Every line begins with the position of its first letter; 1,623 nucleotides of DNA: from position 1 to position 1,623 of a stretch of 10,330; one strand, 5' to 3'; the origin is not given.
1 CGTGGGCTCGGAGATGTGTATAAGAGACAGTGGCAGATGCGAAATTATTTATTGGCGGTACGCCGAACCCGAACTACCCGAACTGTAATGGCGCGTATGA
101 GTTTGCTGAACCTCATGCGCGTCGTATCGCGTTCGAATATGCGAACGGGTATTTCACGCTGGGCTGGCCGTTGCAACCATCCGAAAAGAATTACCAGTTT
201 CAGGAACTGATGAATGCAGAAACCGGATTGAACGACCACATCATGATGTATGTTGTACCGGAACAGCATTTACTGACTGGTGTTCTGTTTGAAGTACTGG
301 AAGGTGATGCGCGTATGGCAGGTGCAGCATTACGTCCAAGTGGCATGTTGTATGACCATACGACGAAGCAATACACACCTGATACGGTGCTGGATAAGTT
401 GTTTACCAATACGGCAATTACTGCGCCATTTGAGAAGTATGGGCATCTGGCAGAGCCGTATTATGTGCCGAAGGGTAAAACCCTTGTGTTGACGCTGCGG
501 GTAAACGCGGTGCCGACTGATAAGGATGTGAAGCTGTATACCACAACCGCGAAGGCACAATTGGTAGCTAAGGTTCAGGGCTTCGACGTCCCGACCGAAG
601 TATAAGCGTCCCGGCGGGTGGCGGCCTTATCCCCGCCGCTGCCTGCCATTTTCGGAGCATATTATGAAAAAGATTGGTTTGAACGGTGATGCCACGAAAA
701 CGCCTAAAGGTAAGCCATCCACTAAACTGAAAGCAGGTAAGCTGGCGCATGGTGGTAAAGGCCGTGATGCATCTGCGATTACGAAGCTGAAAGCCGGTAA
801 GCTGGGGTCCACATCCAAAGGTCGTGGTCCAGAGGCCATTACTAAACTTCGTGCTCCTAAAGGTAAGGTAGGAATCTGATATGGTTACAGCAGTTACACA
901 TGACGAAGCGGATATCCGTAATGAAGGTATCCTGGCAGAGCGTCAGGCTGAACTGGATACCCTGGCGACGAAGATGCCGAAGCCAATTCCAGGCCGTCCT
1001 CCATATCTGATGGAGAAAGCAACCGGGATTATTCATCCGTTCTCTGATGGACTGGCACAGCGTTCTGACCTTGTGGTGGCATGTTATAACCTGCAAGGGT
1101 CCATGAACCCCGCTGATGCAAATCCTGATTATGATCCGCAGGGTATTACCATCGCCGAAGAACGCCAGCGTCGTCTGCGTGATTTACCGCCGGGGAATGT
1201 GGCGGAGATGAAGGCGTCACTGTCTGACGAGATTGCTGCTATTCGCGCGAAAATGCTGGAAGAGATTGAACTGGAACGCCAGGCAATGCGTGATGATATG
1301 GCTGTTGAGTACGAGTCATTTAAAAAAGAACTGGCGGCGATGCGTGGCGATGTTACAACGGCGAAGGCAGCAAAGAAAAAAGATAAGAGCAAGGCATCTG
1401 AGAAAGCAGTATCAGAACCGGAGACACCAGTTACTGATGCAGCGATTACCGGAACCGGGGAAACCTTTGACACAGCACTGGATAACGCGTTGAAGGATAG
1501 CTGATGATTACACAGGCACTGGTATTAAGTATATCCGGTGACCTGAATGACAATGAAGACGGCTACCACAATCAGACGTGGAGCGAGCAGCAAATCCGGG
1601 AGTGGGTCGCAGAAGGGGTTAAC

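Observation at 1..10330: Co-directional virion-like operon whose proteins are almost all unrecognisable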

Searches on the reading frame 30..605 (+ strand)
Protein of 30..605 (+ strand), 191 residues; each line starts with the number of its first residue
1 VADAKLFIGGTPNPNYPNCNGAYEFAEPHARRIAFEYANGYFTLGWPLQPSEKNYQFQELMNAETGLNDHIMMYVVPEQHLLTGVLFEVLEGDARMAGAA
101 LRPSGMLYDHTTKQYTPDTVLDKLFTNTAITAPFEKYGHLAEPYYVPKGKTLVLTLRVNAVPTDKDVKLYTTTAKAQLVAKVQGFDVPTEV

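Call 5: search_protein_families(library=phrogs, proteins=[window:30-605:+], max_evalue=0.01)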
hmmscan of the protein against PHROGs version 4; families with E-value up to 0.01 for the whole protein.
window:30-605:+ (191 aa): 1 family
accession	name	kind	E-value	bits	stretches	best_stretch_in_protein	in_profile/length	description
phrog_34200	-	unknown function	3.1e-18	67.3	2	5-99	9-103/255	-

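Call 6: search_protein_families(library=pfam, proteins=[window:30-605:+], max_evalue=0.01)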
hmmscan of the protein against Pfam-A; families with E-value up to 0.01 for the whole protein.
window:30-605:+ (191 aa): 0 families

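Call 14: find_encoding_contigs(protein=window:30-605:+, flank=10000, max_places=4)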
Protein window:30-605:+ (191 aa): 24 contigs read that carry it; 4 places shown.
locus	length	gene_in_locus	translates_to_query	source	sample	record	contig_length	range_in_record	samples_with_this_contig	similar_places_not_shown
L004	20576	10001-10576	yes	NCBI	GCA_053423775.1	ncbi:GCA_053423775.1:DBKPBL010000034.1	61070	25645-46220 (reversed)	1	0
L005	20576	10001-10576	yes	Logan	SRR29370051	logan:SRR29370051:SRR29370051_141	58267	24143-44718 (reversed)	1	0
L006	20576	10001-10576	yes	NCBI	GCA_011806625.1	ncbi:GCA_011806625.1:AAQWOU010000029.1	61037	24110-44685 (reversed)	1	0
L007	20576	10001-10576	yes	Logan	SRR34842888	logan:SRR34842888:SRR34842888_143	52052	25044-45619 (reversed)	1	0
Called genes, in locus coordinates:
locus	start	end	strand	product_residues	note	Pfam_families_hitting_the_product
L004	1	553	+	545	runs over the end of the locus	-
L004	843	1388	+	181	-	-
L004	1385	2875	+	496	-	-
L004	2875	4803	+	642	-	-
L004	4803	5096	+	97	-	-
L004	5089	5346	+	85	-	-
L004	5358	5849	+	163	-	-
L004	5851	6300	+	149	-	-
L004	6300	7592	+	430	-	-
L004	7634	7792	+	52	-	-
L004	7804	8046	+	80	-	-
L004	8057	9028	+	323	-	-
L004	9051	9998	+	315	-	-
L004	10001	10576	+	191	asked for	-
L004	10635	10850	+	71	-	-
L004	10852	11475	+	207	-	-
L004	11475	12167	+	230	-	PF24175:SU10_adaptor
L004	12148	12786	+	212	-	-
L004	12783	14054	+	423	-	-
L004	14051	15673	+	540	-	-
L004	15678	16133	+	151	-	-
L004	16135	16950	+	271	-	-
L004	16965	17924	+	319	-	-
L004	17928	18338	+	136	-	-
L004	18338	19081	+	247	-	-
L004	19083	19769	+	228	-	-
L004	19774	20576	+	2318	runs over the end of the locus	PF03734:YkuD (faint), PF18857:LPD38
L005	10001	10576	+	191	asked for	-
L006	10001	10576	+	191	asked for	-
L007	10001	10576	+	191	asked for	-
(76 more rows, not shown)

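Call 34: search_dna_similar(query=L004:2875-4803:+, collection=phages, mode=protein, max_rows=25, rows=best)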
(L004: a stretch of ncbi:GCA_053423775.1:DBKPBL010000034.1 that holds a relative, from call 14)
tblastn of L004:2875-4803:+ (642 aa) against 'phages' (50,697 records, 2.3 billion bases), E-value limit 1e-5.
Records with a match: 35; places in all: 35; records where one place covers at least 80% of the query: 20.
Best place of each record, by identity: <60% 35.
By first word of the organism name: Roseobacter 11; Rhizobium 7; Pelagibacter 4; Pseudoalteromonas 2; Puniceispirillum 2; Caudoviricetes 2; Vibrio 2; Aeromonas 2; Sinorhizobium 1; Pseudomonas 1; and 1 more.
By host as written in the record: Rhodobacteraceae bacterium FZCC0040 4; Rhodobacteraceae bacterium FZCC0023 4; Candidatus Pelagibacter sp. HTCC7211 3; Rhizobium phaseoli N831 2; Candidatus Puniceispirillum marinum IMCC1322 2; - 2; Vibrio anguillarum PF4 2; Rhizobium etli T3_14 1; and 15 more.
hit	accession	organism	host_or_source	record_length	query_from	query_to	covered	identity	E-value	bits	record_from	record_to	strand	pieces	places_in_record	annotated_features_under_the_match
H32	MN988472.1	Rhizobium phage RHph_TM3_14A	Rhizobium etli T3_14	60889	11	574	88%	26.5%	6e-33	142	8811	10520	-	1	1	portal protein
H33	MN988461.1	Rhizobium phage RHph_TM27A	Rhizobium phaseoli N831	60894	11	574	88%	26.5%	6e-33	142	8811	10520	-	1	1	portal protein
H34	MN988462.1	Rhizobium phage RHph_TM27B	Rhizobium phaseoli N831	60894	11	574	88%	26.5%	6e-33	142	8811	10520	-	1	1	portal protein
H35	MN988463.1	Rhizobium phage RHph_TM29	Rhizobium phaseoli N931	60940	11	574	88%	26.5%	6e-33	142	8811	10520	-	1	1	portal protein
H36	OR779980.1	Pseudoalteromonas phage vB_Pun_Y3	Pseudoalteromonas nigrifaciens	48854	74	607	83%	23.7%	8e-19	97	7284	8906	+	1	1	portal protein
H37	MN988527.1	Rhizobium phage RHph_N3_19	Rhizobium phaseoli N3_19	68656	49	609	87%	22.0%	5e-18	95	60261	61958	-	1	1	putative portal protein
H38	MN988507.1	Rhizobium phage RHph_N3_13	Rhizobium phaseoli N3_13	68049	49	609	87%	22.0%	5e-18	95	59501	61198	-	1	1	putative portal protein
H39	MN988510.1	Rhizobium phage RHph_I3_11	Rhizobium phaseoli I3_11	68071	49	609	87%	22.0%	5e-18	95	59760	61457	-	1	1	putative portal protein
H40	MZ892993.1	Pelagibacter phage HTVC033P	Candidatus Pelagibacter sp. HTCC1062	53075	49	590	84%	22.4%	6e-20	101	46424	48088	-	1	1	putative portal protein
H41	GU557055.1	Puniceispirillum phage HMO-2011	Candidatus Puniceispirillum marinum ...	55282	50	574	82%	22.9%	2e-24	115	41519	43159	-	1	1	putative portal protein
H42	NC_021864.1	Puniceispirillum phage HMO-2011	Candidatus Puniceispirillum marinum ...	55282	50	574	82%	22.9%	2e-24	115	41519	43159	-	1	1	head-tail adaptor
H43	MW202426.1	Caudoviricetes sp.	Manatee Spring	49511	73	574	78%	23.9%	4e-22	108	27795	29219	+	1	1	portal protein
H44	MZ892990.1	Roseobacter phage CRP-345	Rhodobacteraceae bacterium FZCC0042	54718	24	573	86%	21.7%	9e-24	113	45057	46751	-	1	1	putative portal protein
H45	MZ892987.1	Roseobacter phage CRP-207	Rhodobacteraceae bacterium FZCC0040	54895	49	571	81%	22.6%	2e-21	105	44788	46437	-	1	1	putative portal protein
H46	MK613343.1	Roseobacter phage CRP-1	Rhodobacteraceae bacterium FZCC0023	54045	50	571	81%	22.5%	7e-24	113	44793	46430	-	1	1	putative portal protein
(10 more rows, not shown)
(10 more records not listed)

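Call 63: search_solved_structures(query=A3, max_evalue=10)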
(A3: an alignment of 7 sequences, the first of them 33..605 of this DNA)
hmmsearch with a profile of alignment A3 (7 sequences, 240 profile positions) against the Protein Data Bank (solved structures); distinct sequences matched with E-value up to 10: 1.
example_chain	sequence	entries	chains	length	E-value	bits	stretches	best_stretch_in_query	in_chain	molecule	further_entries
2atr_A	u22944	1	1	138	0.53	12.7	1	134-221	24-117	acetyltransferase, GNAT family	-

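Call 64: search_protein_families(library=phrogs, proteins=[L004:843-1388:+, L004:1385-2875:+, L004:2875-4803:+, L004:5358-5849:+, L004:5851-6300:+, L004:6300-7592:+, L004:8057-9028:+, L004:9051-9998:+], max_evalue=0.001)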
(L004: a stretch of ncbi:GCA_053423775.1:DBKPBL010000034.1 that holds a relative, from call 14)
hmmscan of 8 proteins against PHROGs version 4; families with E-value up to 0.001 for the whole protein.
L004:843-1388:+ (181 aa): 0 families

L004:1385-2875:+ (496 aa): 1 family
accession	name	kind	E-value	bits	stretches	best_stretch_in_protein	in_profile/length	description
phrog_2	-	head and packaging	2.8e-22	80.3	1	17-478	275-602/807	terminase large subunit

L004:2875-4803:+ (642 aa): 1 family
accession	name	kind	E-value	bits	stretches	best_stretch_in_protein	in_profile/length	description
phrog_332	-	connector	2.2e-23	83.4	1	63-638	50-536/560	head-tail adaptor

L004:5358-5849:+ (163 aa): 0 families

L004:5851-6300:+ (149 aa): 0 families

L004:6300-7592:+ (430 aa): 1 family
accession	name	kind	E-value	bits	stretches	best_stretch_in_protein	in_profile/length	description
phrog_28023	-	unknown function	3e-07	31.5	0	246-317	90-160/207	-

L004:8057-9028:+ (323 aa): 2 families
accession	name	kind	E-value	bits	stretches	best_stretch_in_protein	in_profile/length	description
phrog_37891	-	unknown function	9.3e-27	95.4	1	27-317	59-337/343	-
phrog_13678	-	unknown function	9.5e-06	26.5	1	14-257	8-228/300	-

L004:9051-9998:+ (315 aa): 1 family
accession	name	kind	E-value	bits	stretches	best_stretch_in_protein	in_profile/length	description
phrog_267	-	head and packaging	5.7e-17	63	1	28-308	43-322/410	major head protein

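Call 65: search_protein_families(library=pfam, proteins=[L004:843-1388:+, L004:1385-2875:+, L004:2875-4803:+, L004:6300-7592:+, L004:8057-9028:+, L004:9051-9998:+], max_evalue=0.001)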
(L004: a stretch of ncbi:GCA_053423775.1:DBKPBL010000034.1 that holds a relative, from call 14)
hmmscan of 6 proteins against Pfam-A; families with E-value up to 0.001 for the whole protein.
L004:843-1388:+ (181 aa): 0 families

L004:1385-2875:+ (496 aa): 0 families

L004:2875-4803:+ (642 aa): 0 families

L004:6300-7592:+ (430 aa): 0 families

L004:8057-9028:+ (323 aa): 0 families

L004:9051-9998:+ (315 aa): 0 families

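Call 70: find_homologous_proteins(query=window:33-605:+, max_evalue=0.001)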
Query window:33-605:+ (190 aa): 15 proteins with E <= 0.001 among 239 candidates.
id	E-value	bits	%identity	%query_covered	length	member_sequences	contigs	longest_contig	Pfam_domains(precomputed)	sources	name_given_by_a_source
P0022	1.0e-123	428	99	100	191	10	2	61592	-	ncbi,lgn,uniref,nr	ncbi:hypothetical protein GLO29_21940 [Escherichia coli]|uniref:hypothetical protein n=1 Tax=Escheri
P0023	1.1e-107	376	85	100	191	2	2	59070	-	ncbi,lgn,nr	ncbi:TPA: hypothetical protein RMT71_003207 [Escherichia coli]|nr:hypothetical protein [Escherichia 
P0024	2.1e-104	365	84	100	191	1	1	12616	-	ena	-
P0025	1.7e-102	359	83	100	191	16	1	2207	-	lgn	-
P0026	2.9e-101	355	82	100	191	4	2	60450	-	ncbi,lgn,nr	ncbi:hypothetical protein NAK13_004299 [Escherichia coli]|nr:hypothetical protein [Escherichia coli]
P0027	1.5e-73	265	63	100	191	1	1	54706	-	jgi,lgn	jgi:hypothetical protein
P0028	3.7e-73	263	63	100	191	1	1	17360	-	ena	-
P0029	4.4e-73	263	63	100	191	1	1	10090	-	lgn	-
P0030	3.8e-72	260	63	100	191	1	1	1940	-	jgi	jgi:hypothetical protein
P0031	4.8e-63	230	56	100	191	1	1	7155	-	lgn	-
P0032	3.1e-59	218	50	100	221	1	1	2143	-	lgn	-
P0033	1.2e-56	210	45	100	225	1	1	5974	-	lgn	-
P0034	1.8e-56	209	48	100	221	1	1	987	-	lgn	-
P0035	3.7e-54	201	47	99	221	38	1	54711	-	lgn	-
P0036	1.2e-53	200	46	100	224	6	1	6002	-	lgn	-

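Call 84: predict_structure(alignment_id=A5)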
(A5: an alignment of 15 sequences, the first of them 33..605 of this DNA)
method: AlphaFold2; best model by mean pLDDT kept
length: 190 residues; sequences in the alignment: 15
mean_pLDDT: 69.7   pTM: 0.68
mean pLDDT of the five models: 69.7, 67.7, 67.4, 66.2, 64.6
residues with pLDDT >= 90: 37; 70-90: 77; 50-70: 25; < 50: 51
segments of 3 or more residues with pLDDT < 50: 1-46, 186-190
pLDDT, mean of each block of 10 residues (from residue 1): 33 40 36 34 47 61 73 76 88 88 87 88 92 93 89 86 80 79 54
secondary structure, 60 per line:
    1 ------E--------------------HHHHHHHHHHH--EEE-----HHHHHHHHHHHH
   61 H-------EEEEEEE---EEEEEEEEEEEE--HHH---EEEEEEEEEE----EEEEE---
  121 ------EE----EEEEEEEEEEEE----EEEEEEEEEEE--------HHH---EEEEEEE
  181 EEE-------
elements in order: H28-38 E41-43 H49-61 E69-75 E79-90 E99-108 E113-117 E133-144 E149-159 E174-183

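Call 87: fold_search(model_id=the predicted structure, library=pdb)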
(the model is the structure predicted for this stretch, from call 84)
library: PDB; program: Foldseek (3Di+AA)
matches with E <= 10: 1726; with E <= 0.001: 1
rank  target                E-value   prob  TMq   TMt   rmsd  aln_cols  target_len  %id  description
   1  6lhl_C                6.6e-04  0.97  0.32  0.28  19.2       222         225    9  The cryo-EM structure of coxsackievirus A16 A-particle in complex with Fab 18A7 (released 2020-02-05)
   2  8x99_C                1.3e-03  0.94  0.32  0.28  19.3       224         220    8  Cryo-EM structure of coxsackievirus A16 A-particle in complex with Fab h1A6.2 (released 2024-09-04)
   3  3zue_B                1.7e-03  0.97  0.33  0.15  14.2       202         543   10  Rabbit Hemorrhagic Disease Virus (RHDV)capsid protein (released 2012-05-23)
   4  8h89_J                2.1e-03  1.00  0.44  0.52   3.9       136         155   16  Capsid of Ralstonia phage GP4 (released 2022-11-16)
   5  2o0o_A                2.2e-03  0.99  0.33  0.39   7.7       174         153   10  Crystal structure of TL1A (released 2007-10-30)
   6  6s44                  2.2e-03  0.98  0.29  0.34   8.1       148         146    7  Faba bean necrotic stunt virus (FBNSV) (released 2020-07-15)
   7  6snb_C                2.7e-03  0.89  0.31  0.28  19.0       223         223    9  Structure of Coxsackievirus A10 A-particle (released 2020-01-15)
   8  8xcj_F                2.7e-03  0.85  0.29  0.17  15.8       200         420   10  Open State of central tail fiber of bacteriophage lambda upon binding to LamB (gpJ713-LamB complex) (released 2024-05-01)
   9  4z92_B                2.8e-03  0.94  0.34  0.29  15.6       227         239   10  crystal structure of parechovirus-1 virion (released 2015-11-18)
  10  6gv4_C                3.0e-03  0.97  0.35  0.30  14.5       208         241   12  High-resolution Cryo-EM of Fab-labeled human parechovirus 3 (released 2018-11-21)
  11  7bgk_B                3.3e-03  0.99  0.34  0.28   6.8       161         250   12  Native virion of Kashmir bee virus at neutral pH (released 2021-03-10)
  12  8ke9_A                3.5e-03  0.96  0.36  0.33  14.5       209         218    8  The CBD domain of cyanophage A-1(L) short tail fiber (released 2024-04-10)
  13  9fhp_C                3.5e-03  0.94  0.26  0.32  11.2       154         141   12  CryoEM structure of wild-type Turnip Yellows Virus (released 2024-06-05)
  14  7rlm_A                3.7e-03  0.97  0.30  0.37  11.0       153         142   13  Crystal Structure of Potato Leafroll Virus (PLRV) Coat Protein (released 2022-01-19)
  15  7y7m_C                4.4e-03  0.89  0.33  0.28  17.3       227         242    8  The structure of coxsackievirus A16 mature virion in complex with Fab 8C4 (released 2022-08-24)
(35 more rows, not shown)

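Call 112: get_annotated_region(hit=H32, flank=20000)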
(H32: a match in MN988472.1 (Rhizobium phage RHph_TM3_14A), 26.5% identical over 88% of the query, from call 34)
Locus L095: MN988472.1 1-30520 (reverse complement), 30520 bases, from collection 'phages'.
description: Rhizobium phage RHph_TM3_14A, complete genome.
organism: Rhizobium phage RHph_TM3_14A (NCBI taxid 2509560)
taxonomy: Viruses; Duplodnaviria; Heunggongvirae; Uroviricota; Caudoviricetes
host: Rhizobium etli T3_14; source: agricultural lands; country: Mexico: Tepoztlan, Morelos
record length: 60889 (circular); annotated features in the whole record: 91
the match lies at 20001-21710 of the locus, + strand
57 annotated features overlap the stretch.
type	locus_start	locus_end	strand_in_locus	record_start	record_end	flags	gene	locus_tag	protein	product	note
CDS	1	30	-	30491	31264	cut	-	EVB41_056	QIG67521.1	hypothetical protein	-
CDS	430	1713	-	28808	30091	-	-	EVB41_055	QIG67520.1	metallopeptidase domain-containing protein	-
CDS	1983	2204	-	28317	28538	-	-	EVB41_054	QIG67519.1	hypothetical protein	-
CDS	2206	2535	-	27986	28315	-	-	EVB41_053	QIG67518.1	hypothetical protein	-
CDS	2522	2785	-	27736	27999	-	-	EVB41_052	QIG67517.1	hypothetical protein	-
CDS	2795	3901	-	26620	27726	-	-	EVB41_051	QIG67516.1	ATPase domain-containing protein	-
misc_feature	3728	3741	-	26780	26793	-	-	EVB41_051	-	attachment site attL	-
CDS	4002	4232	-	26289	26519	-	-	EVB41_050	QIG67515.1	hypothetical protein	-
CDS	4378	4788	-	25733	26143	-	-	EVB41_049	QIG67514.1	hypothetical protein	-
CDS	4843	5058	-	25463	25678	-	-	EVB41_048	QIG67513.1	hypothetical protein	-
CDS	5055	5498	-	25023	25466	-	-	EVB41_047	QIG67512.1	hypothetical protein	-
CDS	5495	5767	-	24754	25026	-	-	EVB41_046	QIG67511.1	hypothetical protein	-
CDS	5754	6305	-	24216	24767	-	-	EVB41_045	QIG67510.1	hypothetical protein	-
CDS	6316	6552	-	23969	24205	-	-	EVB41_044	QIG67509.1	hypothetical protein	-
CDS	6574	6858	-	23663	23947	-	-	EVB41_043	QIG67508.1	hypothetical protein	-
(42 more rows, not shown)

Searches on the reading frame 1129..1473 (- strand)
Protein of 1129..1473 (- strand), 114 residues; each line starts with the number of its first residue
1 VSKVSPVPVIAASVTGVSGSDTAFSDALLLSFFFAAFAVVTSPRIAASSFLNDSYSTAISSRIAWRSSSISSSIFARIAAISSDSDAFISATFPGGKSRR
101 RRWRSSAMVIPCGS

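Call 109: search_protein_families(library=phrogs, proteins=[window:1129-1473:-], max_evalue=0.01)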
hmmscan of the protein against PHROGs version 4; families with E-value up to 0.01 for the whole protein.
window:1129-1473:- (114 aa): 0 families
